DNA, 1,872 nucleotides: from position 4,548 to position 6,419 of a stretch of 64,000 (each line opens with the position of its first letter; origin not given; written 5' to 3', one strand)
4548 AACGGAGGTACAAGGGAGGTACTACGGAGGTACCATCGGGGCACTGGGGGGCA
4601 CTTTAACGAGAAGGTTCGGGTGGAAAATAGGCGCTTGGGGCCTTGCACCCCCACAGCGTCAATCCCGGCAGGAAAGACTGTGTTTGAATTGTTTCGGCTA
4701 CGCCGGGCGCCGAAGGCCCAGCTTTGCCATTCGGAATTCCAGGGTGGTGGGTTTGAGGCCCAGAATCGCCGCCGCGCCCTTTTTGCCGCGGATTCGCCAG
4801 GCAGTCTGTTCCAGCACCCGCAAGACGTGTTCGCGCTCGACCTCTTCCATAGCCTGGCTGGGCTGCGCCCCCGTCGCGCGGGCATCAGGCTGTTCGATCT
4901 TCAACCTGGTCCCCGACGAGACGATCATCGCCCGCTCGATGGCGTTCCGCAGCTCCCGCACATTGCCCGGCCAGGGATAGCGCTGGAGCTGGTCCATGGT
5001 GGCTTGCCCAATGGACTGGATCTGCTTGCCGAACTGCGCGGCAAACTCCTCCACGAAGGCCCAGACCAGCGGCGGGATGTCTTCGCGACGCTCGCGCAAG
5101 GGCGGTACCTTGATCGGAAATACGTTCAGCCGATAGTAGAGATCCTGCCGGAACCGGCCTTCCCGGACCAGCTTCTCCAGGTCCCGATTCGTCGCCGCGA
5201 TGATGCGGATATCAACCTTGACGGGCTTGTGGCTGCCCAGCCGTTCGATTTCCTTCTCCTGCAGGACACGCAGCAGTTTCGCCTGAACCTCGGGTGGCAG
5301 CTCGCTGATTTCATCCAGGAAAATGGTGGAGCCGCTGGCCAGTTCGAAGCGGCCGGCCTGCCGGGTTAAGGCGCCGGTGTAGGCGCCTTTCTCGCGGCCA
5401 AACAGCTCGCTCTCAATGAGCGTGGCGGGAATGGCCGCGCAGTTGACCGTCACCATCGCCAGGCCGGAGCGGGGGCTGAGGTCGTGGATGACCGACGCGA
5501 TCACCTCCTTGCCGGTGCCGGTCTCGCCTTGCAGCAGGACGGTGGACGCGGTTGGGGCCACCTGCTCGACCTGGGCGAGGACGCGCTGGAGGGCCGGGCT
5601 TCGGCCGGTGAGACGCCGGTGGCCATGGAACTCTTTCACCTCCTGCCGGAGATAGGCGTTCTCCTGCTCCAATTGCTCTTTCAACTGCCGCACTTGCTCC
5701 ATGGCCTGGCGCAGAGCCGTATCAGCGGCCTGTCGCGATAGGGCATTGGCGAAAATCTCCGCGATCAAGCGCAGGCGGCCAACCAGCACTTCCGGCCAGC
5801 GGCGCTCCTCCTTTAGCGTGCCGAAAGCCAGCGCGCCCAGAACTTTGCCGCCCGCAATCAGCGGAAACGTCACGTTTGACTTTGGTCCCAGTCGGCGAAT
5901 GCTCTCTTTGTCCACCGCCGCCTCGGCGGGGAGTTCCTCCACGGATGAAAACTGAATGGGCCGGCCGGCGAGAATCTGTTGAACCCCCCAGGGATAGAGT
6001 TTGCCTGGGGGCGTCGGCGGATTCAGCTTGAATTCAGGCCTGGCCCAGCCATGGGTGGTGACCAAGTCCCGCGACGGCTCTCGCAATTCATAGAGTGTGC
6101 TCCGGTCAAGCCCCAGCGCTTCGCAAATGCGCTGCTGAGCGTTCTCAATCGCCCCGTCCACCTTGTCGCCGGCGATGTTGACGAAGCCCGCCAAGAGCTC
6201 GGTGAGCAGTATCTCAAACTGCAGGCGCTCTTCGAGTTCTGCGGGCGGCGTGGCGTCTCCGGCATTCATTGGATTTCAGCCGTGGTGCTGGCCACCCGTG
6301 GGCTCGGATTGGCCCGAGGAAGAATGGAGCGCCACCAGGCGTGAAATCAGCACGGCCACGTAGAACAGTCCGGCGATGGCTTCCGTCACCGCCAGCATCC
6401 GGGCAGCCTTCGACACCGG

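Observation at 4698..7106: K+-channel-like gene co-transcribed with a sigma-54 activator; a second channel/activator set elsewhere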

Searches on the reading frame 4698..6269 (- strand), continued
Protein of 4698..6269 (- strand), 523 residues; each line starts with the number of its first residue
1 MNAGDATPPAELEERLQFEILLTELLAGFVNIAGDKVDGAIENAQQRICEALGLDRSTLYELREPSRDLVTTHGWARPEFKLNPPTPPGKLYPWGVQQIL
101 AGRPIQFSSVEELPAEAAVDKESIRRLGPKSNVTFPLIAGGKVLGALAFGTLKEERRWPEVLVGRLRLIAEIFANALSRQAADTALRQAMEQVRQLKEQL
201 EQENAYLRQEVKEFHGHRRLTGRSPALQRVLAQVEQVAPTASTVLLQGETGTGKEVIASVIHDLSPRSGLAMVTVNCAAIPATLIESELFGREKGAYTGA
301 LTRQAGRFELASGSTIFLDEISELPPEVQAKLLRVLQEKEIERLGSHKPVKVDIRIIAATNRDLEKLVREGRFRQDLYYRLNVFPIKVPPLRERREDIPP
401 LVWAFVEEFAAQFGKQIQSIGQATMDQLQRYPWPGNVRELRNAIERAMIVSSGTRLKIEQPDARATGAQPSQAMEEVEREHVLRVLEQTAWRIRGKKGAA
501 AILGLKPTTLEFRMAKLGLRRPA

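Call 68: search_protein_families(library=ncbifam, proteins=[window:4698-6269:-], max_evalue=0.001)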
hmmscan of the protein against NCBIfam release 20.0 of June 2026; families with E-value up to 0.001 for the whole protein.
window:4698-6269:- (523 aa): 26 families (the best 25 are shown)
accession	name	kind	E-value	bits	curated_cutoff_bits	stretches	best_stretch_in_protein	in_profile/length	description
NF011958.0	PRK15429.1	equivalog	1.1e-115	387.8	830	1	135-521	303-688/692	formate hydrogenlyase transcriptional activator FlhA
TIGR01817.1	nifA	equivalog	7e-115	384.8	528.85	1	120-456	99-433/534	nif-specific transcriptional activator NifA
NF003451.0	PRK05022.1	equivalog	2.8e-105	353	476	1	131-457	114-429/512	nitric oxide reductase transcriptional regulator NorR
NF041552.1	TF_PrdR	equivalog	2.5e-100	336.5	795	1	190-515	234-574/577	sigma-54 dependent transcriptional regulator PrdR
NF038308.1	RNA_repair_RtcR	equivalog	2.3e-96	323.8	650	1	185-479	148-450/530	RNA repair transcriptional activator RtcR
NF008469.0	PRK11361.1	equivalog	1.8e-95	320.3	714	1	195-479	121-411/461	acetoacetate metabolism transcriptional regulator AtoC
TIGR02915.1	PEP_resp_reg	equivalog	3.7e-95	319.4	502.6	1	198-519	120-444/445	PEP-CTERM-box response regulator transcription factor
TIGR01818.1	ntrC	equivalog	3e-93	313.1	558.6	1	201-490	117-407/463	nitrogen regulation protein NR(I)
NF050807.1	TransRegFlbDCaul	equivalog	7e-92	308.6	750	1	217-475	117-375/454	sigma-54-dependent transcriptional regulator FlbD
NF041906.1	V4R_TF_MobR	exception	7.4e-87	292.1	999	1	220-514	234-541/544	phenol degradation transcriptional regulator MobR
NF007689.0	PRK10365.1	equivalog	4.7e-86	289.3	760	1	218-511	139-436/441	sigma-54-dependent response regulator transcription factor ZraR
NF049963.1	RespRegFlgRCampy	domain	1e-83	281.6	750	1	184-516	103-426/429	fla regulon two-component system response regulator FlgR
TIGR02329.1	propionate_PrpR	equivalog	5.7e-83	279.3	499.2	1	178-514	171-524/526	propionate catabolism operon regulatory protein PrpR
NF051870.1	NAssimRespRegNtrX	equivalog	1.6e-82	277.8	600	1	198-474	122-391/452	nitrogen assimilation response regulator NtrX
NF011953.0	PRK15424.1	equivalog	7.2e-80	269.1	703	1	185-515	184-532/538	propionate catabolism operon regulatory protein PrpR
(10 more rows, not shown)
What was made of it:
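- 4698..6269 (-): bEBP_A: GAF / sigma-54 AAA+ (Walker A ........, GAYTGA loop) / HTH_8 activator. Scores below every NCBIfam equivalog cut-off: FhlA 388 vs 830, NifA 385 vs 529, NorR 353 vs 476 (call 68).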

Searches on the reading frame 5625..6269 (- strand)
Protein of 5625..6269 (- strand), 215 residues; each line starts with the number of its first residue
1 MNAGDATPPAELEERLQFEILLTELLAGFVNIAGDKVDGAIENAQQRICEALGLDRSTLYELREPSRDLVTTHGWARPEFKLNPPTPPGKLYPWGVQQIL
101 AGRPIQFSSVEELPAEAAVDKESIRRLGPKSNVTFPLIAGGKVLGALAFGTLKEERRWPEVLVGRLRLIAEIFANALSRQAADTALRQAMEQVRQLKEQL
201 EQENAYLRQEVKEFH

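Call 31: find_related_loci(query=window:5625-6269:-, collection=metagenome_contigs, flank=4000)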
Query window:5625-6269:- (215 aa) in metagenome_contigs; peptide patterns used: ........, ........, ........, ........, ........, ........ (x = any residue, [..] = any of these).
364 stretches matched a pattern; 66 encode a relative of the query (tblastn E <= 1e-3); 66 distinct loci.
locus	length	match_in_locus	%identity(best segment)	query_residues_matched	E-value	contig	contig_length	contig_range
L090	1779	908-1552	82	1-215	3e-125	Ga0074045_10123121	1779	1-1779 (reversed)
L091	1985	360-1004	82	1-215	4e-124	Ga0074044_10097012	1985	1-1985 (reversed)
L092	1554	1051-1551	51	10-174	3e-52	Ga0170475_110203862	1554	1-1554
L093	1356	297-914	40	10-212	3e-49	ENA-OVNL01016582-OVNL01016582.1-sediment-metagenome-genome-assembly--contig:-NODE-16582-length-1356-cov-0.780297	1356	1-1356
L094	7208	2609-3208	41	15-211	3e-46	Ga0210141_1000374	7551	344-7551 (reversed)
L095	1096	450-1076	42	13-195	1e-45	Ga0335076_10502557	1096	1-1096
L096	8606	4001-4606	39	11-212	3e-43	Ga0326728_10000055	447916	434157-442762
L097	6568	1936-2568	37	2-212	2e-42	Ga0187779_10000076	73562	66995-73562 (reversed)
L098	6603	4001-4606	39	11-212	2e-42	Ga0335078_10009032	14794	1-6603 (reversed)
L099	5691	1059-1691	37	2-212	2e-42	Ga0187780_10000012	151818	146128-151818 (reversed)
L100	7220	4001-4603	39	12-212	6e-42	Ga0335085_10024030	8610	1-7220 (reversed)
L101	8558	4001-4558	43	10-193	2e-40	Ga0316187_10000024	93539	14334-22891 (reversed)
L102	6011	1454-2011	43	10-193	2e-40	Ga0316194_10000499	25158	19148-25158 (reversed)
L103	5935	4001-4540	41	13-193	1e-40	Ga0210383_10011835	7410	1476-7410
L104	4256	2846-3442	35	17-215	1e-36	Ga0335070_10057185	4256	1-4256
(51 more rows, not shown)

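Call 40: find_homologous_proteins(query=L090:108-908:+, max_evalue=1e-30)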
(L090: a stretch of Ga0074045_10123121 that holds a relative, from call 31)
Query L090:108-908:+ (267 aa): 3596 proteins with E <= 1e-30 among 8000 candidates; the best 120 are listed.
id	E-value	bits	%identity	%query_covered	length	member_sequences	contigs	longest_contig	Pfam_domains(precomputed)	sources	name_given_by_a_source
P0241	7.7e-168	575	100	100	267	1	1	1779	PF07885.23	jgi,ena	-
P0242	3.2e-145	501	88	100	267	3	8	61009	PF07885.23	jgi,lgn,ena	jgi:hypothetical protein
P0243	3.2e-141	487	85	100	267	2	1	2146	PF07885.23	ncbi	-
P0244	5.2e-111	388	75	90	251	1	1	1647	PF07885.23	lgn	-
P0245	2.2e-109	383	74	94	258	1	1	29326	PF07885.23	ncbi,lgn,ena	-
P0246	1.5e-107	377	71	91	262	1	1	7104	PF07885.23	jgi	jgi:voltage-gated potassium channel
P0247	8.1e-106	371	73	90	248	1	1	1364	PF07885.23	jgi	-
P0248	6.2e-105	368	68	99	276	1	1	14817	PF07885.23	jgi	jgi:hypothetical protein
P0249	5.9e-103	362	72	92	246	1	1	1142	PF07885.23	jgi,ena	-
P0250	7.7e-103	362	74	85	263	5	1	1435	PF07885.23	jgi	jgi:hypothetical protein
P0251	8.0e-103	362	73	87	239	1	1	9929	PF07885.23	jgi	jgi:hypothetical protein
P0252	8.6e-103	361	67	99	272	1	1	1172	PF07885.23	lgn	-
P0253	3.5e-102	359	74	84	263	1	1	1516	PF07885.23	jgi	jgi:hypothetical protein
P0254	3.6e-101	356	71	92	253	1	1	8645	PF07885.23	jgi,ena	-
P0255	8.9e-101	355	70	91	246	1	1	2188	PF07885.23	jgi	jgi:hypothetical protein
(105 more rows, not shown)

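Call 41: find_encoding_contigs(protein=P0242, flank=6000, max_places=8)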
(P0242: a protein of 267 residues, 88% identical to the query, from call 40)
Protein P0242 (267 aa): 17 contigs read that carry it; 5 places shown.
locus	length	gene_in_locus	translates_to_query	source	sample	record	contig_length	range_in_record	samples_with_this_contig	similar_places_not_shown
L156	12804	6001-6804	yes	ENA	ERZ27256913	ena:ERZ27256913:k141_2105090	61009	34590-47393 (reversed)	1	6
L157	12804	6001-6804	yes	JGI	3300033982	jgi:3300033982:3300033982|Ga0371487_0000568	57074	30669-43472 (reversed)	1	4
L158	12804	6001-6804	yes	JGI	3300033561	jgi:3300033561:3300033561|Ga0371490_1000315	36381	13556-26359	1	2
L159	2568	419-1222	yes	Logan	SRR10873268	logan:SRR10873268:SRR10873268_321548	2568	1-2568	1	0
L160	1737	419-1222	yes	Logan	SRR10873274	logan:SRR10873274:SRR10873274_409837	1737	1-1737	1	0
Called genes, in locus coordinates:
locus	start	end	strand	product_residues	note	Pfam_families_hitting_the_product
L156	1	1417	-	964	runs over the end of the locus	PF23500:DUF7133, PF02985:HEAT (faint), PF13646:HEAT_2 (weak), PF00034:Cytochrom_C (faint)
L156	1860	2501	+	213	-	PF23473:LysM3_LYK4_5 (faint), PF23472:LysM2_CERK1_LYK3_4_5 (faint), PF01476:LysM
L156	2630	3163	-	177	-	-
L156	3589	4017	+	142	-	-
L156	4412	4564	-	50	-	-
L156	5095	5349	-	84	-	-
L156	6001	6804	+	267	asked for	PF07885:Ion_trans_2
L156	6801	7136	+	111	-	-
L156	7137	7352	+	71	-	-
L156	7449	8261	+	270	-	-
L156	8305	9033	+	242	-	PF04403:PqiA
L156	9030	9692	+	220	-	PF04403:PqiA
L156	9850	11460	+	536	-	PF02470:MlaD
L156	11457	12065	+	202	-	PF03886:ABC_trans_aux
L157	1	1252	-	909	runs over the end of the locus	PF23500:DUF7133, PF02985:HEAT (faint), PF13646:HEAT_2 (weak), PF00034:Cytochrom_C (faint)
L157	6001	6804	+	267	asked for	PF07885:Ion_trans_2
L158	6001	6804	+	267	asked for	PF07885:Ion_trans_2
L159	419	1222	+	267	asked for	PF07885:Ion_trans_2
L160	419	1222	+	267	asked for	PF07885:Ion_trans_2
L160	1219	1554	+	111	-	-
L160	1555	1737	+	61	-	?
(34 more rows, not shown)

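Call 50: search_protein_families(library=pfam, proteins=[L090:108-908:+], max_evalue=0.01)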
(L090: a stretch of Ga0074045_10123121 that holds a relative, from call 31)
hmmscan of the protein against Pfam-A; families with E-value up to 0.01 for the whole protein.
L090:108-908:+ (267 aa): 2 families
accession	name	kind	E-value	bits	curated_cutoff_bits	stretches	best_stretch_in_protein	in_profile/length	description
PF07885.22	Ion_trans_2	-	2.5e-14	53.4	22.5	1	167-233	16-76/79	Ion channel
PF00520.37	Ion_trans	-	0.0023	17.6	25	1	84-235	73-234/241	Ion transport protein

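Call 68: search_protein_families(library=ncbifam, proteins=[L090:108-908:+], max_evalue=0.001)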
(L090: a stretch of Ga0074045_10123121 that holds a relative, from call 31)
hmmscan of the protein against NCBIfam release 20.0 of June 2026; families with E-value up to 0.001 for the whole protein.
L090:108-908:+ (267 aa): 2 families
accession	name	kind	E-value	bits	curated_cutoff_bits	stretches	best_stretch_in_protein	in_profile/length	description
NF007828.0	PRK10537.1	equivalog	2.4e-08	33.4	425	1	60-219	75-216/403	voltage-gated potassium channel protein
NF040645.1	K_channel_Meth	equivalog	3.1e-06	27.2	300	1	183-216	158-191/203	hyperpolarization-activated voltage-gated potassium channel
